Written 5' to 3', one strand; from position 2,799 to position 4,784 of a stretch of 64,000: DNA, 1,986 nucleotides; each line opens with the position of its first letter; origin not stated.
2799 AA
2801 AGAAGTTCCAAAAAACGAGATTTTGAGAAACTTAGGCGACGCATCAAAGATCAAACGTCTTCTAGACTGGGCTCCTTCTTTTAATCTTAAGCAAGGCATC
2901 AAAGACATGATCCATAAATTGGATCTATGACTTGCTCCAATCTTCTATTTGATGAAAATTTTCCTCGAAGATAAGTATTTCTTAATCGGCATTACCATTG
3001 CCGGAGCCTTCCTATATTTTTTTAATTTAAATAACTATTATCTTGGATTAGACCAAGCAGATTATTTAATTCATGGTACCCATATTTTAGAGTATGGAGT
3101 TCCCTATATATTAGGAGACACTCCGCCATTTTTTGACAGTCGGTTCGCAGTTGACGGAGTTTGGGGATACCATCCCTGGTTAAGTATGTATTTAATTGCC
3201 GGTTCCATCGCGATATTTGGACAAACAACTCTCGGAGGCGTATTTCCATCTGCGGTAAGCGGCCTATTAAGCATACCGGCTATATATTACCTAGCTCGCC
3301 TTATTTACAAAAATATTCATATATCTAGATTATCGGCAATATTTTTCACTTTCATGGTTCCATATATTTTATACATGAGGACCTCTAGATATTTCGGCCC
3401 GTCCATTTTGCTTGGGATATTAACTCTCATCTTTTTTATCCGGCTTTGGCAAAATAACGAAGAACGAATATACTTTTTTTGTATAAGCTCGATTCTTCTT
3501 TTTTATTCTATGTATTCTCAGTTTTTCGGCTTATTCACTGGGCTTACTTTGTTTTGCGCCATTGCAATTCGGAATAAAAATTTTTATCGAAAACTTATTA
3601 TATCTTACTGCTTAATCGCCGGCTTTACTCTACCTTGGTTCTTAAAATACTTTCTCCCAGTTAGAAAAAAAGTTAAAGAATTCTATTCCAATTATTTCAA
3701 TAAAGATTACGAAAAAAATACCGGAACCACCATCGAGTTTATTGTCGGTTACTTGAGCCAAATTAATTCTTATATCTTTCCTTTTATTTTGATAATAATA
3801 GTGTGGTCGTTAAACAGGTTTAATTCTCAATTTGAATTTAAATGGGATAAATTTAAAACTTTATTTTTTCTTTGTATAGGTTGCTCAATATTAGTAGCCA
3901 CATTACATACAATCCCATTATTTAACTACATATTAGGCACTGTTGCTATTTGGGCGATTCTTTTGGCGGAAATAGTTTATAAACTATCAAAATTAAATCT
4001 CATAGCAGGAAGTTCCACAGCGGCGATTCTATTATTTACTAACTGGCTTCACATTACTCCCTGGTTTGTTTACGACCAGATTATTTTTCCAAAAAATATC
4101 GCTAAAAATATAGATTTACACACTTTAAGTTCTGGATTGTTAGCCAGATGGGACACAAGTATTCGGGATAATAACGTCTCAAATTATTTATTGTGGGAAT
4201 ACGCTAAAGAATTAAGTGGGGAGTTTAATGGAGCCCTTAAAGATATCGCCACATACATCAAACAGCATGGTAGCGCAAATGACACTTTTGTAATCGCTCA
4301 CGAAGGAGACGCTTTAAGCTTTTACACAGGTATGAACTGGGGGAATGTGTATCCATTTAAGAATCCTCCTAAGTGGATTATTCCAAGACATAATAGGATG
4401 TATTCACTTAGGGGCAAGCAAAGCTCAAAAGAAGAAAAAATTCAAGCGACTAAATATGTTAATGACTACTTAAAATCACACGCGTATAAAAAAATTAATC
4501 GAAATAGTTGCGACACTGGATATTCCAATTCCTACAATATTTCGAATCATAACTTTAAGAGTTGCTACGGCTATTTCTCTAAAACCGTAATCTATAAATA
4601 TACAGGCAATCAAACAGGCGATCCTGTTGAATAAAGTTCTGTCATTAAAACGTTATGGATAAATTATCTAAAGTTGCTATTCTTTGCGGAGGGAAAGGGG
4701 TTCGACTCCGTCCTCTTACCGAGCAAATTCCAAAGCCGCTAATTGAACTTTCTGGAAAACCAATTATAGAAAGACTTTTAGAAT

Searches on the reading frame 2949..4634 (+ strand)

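Call 54: search_protein_families(library=pfam, proteins=[window:2949-4634:+], max_evalue=0.00001)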
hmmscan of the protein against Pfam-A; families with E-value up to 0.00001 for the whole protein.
window:2949-4634:+ (561 aa): 1 family
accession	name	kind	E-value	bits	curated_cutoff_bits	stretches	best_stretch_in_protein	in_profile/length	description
PF13231.12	PMT_2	-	3.2e-08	34.4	26.1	1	75-222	2-147/160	Dolichyl-phosphate-mannose-protein mannosyltransferase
